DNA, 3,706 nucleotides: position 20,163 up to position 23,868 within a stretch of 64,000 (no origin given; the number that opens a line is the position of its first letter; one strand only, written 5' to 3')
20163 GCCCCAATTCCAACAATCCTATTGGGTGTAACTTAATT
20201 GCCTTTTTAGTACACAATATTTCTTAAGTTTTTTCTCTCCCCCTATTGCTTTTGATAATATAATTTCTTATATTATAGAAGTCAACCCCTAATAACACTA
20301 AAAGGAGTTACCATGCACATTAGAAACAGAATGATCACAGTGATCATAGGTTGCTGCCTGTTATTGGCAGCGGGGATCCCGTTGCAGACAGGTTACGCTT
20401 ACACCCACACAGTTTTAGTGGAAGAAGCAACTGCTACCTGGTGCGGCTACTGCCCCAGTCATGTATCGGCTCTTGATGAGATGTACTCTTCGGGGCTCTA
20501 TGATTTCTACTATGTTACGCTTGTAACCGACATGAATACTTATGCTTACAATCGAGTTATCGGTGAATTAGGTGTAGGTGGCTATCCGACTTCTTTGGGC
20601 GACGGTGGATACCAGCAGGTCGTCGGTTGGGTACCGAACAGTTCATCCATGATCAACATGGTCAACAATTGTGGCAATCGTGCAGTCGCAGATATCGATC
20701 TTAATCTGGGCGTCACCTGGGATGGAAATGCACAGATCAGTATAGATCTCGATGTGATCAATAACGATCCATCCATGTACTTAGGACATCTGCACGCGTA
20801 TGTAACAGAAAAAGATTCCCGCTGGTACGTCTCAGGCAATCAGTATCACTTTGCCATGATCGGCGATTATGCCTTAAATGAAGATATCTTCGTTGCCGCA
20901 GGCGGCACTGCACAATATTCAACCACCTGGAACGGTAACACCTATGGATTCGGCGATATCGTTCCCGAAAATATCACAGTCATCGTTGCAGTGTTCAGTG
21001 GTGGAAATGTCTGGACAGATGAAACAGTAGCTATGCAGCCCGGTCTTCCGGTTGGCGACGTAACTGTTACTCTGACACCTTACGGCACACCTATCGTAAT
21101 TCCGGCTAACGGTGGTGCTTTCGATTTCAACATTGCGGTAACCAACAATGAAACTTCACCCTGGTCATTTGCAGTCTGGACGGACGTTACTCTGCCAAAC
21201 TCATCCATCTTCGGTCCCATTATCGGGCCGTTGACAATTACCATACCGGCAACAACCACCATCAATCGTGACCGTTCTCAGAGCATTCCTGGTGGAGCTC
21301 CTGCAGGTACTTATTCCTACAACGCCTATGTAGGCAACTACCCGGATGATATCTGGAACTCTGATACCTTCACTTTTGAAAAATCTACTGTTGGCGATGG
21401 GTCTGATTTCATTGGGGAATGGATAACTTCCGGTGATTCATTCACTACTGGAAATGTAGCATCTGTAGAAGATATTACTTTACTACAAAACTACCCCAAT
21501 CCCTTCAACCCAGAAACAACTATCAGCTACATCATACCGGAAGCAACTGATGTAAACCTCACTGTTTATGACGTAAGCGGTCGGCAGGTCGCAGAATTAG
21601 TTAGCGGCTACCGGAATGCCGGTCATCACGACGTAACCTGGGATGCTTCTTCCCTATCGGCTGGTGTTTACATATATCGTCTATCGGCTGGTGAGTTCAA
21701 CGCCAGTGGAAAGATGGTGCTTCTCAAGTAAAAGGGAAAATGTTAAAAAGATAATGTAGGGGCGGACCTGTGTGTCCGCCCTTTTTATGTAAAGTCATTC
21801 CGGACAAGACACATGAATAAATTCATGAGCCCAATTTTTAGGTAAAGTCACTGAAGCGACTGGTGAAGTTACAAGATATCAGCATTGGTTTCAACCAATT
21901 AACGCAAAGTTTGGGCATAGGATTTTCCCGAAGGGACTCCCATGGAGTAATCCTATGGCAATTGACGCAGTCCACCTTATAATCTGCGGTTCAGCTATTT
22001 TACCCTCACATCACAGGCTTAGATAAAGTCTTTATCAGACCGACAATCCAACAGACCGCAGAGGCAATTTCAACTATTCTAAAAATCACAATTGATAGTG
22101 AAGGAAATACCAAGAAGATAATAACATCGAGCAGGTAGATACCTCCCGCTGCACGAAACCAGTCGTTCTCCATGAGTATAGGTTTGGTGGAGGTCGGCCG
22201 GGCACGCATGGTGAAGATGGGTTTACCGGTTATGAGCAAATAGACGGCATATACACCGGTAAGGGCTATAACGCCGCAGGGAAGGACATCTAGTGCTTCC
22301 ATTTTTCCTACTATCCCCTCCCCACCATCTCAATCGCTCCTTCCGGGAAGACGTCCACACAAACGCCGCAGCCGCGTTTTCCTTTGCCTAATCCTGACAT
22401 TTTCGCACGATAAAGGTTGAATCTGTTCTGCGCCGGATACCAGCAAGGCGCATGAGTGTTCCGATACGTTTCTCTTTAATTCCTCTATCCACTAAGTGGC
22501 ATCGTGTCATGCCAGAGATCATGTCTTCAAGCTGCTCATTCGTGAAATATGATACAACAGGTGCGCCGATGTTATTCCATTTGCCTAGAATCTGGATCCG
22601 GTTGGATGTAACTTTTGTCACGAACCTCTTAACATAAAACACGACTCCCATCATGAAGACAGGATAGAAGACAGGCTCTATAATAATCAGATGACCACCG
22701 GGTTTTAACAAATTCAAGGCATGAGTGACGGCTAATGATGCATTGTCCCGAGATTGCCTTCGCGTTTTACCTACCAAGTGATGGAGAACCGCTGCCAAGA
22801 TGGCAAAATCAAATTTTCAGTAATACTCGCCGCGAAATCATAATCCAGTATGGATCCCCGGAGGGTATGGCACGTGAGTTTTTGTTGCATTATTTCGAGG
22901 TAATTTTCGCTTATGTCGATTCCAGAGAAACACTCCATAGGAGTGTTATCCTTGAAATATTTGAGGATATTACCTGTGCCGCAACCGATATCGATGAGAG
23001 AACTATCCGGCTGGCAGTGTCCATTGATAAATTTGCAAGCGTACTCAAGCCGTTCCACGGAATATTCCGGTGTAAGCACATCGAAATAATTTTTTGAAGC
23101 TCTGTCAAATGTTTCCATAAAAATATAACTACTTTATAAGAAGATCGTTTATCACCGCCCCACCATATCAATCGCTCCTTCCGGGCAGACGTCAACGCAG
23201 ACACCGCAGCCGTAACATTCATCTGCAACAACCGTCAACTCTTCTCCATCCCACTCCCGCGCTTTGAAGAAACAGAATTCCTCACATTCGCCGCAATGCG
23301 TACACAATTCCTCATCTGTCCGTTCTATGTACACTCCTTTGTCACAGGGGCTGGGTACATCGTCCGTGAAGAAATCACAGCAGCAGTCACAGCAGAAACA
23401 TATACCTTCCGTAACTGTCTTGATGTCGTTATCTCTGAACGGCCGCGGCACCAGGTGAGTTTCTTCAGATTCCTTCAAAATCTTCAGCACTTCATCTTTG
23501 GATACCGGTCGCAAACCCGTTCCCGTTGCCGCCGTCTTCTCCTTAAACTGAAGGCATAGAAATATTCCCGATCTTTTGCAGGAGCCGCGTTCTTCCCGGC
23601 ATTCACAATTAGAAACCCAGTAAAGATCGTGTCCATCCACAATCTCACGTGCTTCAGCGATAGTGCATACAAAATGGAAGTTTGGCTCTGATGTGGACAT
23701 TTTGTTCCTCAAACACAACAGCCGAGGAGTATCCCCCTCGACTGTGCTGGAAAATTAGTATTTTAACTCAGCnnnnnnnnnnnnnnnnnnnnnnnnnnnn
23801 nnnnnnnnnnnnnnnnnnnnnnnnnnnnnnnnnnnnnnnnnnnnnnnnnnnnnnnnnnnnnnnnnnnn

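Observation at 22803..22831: SAM methyltransferase inactivated by a 29-nt partial tandem duplication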

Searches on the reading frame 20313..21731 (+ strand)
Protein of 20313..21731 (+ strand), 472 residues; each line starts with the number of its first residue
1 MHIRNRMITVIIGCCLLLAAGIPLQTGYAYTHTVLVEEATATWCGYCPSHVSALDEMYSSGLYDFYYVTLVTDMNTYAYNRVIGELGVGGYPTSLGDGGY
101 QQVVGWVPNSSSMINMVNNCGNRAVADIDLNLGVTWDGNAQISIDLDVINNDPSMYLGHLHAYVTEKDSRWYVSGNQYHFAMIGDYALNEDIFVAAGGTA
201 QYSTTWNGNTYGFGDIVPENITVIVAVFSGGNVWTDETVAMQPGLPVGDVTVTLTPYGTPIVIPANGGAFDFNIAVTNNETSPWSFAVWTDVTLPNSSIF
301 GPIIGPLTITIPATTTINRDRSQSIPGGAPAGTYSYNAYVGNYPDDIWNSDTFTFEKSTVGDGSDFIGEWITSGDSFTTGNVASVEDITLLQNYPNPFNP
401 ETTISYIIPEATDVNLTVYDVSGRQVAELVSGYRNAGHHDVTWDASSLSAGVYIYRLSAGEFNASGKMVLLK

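Call 5: search_protein_families(library=pfam, proteins=[window:20313-21731:+], max_evalue=0.01)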
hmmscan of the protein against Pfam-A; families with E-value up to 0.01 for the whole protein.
window:20313-21731:+ (472 aa): 2 families
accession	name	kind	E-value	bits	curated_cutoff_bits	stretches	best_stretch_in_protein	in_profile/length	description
PF18962.6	Por_Secre_tail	-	5.9e-10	39.7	27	1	394-468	2-73/75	Secretion system C-terminal sorting domain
PF13860.13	FlgD_ig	-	2.8e-05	24.4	27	1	410-459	21-75/79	FlgD Ig-like domain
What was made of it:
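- It scores 5-10 bits lower in all seven Pfam methyltransferase families both repairs hit (call 5).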

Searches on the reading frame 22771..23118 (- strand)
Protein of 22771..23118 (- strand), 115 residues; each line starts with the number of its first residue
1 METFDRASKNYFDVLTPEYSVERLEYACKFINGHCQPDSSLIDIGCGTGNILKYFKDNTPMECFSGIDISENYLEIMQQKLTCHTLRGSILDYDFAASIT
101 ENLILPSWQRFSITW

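Call 10: find_encoding_contigs(protein=window:22771-23118:-, flank=6000, max_places=6)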
Protein window:22771-23118:- (115 aa): no gene with exactly this product is on record in the collection.

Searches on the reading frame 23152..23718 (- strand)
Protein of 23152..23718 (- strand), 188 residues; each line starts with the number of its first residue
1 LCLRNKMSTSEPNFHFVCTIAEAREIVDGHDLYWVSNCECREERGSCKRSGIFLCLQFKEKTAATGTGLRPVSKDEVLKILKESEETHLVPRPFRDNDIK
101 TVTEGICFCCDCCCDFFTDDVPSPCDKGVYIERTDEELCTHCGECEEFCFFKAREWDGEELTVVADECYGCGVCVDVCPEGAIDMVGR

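Call 5: search_protein_families(library=pfam, proteins=[window:23152-23718:-], max_evalue=0.01)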
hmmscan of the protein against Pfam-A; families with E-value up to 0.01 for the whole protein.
window:23152-23718:- (188 aa): 11 families
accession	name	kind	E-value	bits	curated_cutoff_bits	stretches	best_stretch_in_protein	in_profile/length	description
PF00037.32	Fer4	-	5.6e-13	48.6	21.1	2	162-184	2-24/24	4Fe-4S binding domain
PF14697.11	Fer4_21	-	3.8e-09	37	35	1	135-185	4-59/59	4Fe-4S dicluster domain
PF12838.12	Fer4_7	-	1.6e-08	35.3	27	1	139-182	2-52/52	4Fe-4S dicluster domain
PF12837.12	Fer4_6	-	4.1e-08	33.2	25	2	163-183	4-24/24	4Fe-4S binding domain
PF13237.11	Fer4_10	-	4.7e-08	33.3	25.5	1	134-179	4-53/53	4Fe-4S dicluster domain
PF13187.11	Fer4_9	-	1.9e-07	31.5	27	1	139-183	2-52/52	4Fe-4S dicluster domain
PF25160.1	LdpA_Fe-S-bd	-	1.9e-06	28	27.6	1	145-186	9-46/49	LdpA Fe-S cluster-binding domain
PF13484.11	Fer4_16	-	8e-05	23.8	30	2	159-180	43-65/66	4Fe-4S double cluster binding domain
PF12797.12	Fer4_2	-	9.2e-05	22.6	24.5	1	163-180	5-22/22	4Fe-4S binding domain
PF12798.12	Fer4_3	-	0.00065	20.8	27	1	168-182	1-15/15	4Fe-4S binding domain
PF12800.12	Fer4_4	-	0.0015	19.1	24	1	166-181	2-17/17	4Fe-4S binding domain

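Call 26: search_protein_families(library=ncbifam, proteins=[window:23152-23700:-], max_evalue=0.001)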
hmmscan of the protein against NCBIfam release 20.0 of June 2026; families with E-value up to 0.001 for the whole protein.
window:23152-23700:- (182 aa): 30 families (the best 25 are shown)
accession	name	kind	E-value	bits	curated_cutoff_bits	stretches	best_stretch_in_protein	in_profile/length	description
TIGR03224.1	benzo_boxA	equivalog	1.8e-08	33.7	459.2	1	129-178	8-57/411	benzoyl-CoA 2,3-epoxidase subunit BoxA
TIGR02179.1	PorD_KorD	subfamily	2.4e-08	34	60.05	1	129-180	23-75/78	2-oxoacid:acceptor oxidoreductase, delta subunit, pyruvate/2-ketoisovalerate family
NF058577.1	FdxA_fam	equivalog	1.2e-07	31.8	65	1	131-176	7-52/52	4Fe-4S ferredoxin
NF040770.1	hetero_SS_HdrA2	exception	1.9e-07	29.6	1100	1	127-179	573-625/777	CoB-CoM heterodisulfide reductase HdrA2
NF041891.1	hdrA_Methbact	equivalog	2.8e-07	29.2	1300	1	124-181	565-622/762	ferredoxin:CoB-CoM heterodisulfide reductase subunit HdrA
TIGR02163.1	napH_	subfamily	6.2e-07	29.2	213.05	1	124-178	194-252/255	NapH/MauN family ferredoxin-type protein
NF005503.0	PRK07118.1-2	equivalog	4e-06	26.3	252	1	133-180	140-187/292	RnfABCDGE type electron transport complex subunit B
NF043069.1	T4HPD_activ_SAM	equivalog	6.8e-06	25.6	425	1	129-182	49-102/299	trans-4-hydroxy-L-proline dehydratase activase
NF040684.1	PorD_Arch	equivalog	8.4e-06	25.8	120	1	129-180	30-82/85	pyruvate synthase subunit PorD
TIGR02700.1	flavo_MJ0208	hypoth_equivalog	1.5e-05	24.4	251.35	1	129-178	146-195/234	dihydromethanopterin reductase (acceptor)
NF038196.1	ferrodoxin_EFR1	subfamily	1.6e-05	25.1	75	1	130-179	183-231/242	EFR1 family ferrodoxin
NF005504.0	PRK07118.1-3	equivalog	2.1e-05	24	437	1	120-178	208-266/293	Fe-S cluster domain-containing protein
NF045992.1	CircClkLdpA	equivalog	3.3e-05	23.1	450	1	136-178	109-153/360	circadian clock protein LdpA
TIGR01944.1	rnfB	subfamily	3.4e-05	23.5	68.7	1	128-180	110-163/190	RnfABCDGE type electron transport complex subunit B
TIGR02494.1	PFLE_PFLC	subfamily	5e-05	22.7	174.35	1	130-182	47-102/293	glycyl-radical enzyme activating protein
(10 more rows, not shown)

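Call 27: find_encoding_contigs(protein=window:23152-23700:-, flank=5000, max_places=6)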
Protein window:23152-23700:- (182 aa): no gene with exactly this product is on record in the collection.

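Call 45: search_solved_structures(query=window:23152-23700:-, max_evalue=0.01)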
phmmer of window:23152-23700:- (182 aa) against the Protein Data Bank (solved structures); distinct sequences matched with E-value up to 0.01: 34.
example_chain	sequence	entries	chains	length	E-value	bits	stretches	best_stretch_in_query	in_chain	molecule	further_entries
9sw6_G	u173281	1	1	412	7e-13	52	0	130-178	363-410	Polyferredoxin protein MvhB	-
7bkb_K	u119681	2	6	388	2.6e-09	40.3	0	157-179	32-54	Formylmethanofuran dehydrogenase, subunit F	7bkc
9sfi_O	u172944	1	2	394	8.5e-07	32.1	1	116-178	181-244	Ferredoxin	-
5t5i_F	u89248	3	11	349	1.7e-06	31.2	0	113-176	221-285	Tungsten formylmethanofuran dehydrogenase subunit fwdF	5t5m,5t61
7zc6_B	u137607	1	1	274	1.1e-05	28.5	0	133-179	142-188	RnfB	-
6fah_A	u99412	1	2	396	1.1e-05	28.5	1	129-178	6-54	Caffeyl-CoA reductase-Etf complex subunit CarE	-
9sw6_H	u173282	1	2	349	4.3e-05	26.6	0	127-176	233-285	Tungsten formylmethanofuran dehydrogenase, subunit F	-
1fca_A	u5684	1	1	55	4.7e-05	26.5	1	130-176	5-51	FERREDOXIN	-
9sfi_T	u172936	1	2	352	6e-05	26.1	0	154-180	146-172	4Fe-4S ferredoxin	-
9mqx_B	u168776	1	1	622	6.2e-05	26.1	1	121-177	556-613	NADH:ubiquinone oxidoreductase, NADH-binding (51 kD) subunit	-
9sfi_U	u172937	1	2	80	6.8e-05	25.9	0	155-180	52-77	4Fe-4S binding protein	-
7np8_A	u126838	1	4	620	8.3e-05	25.6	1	121-177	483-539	Coenzyme F420-dependent sulfite reductase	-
9sfi_A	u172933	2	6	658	0.00014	24.9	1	128-178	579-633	CoB--CoM heterodisulfide reductase iron-sulfur subunit A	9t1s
7bkb_L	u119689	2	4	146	0.00016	24.7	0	145-181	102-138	Formylmethanofuran dehydrogenase, subunit G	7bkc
1fdn_A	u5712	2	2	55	0.00018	24.6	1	130-176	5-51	FERREDOXIN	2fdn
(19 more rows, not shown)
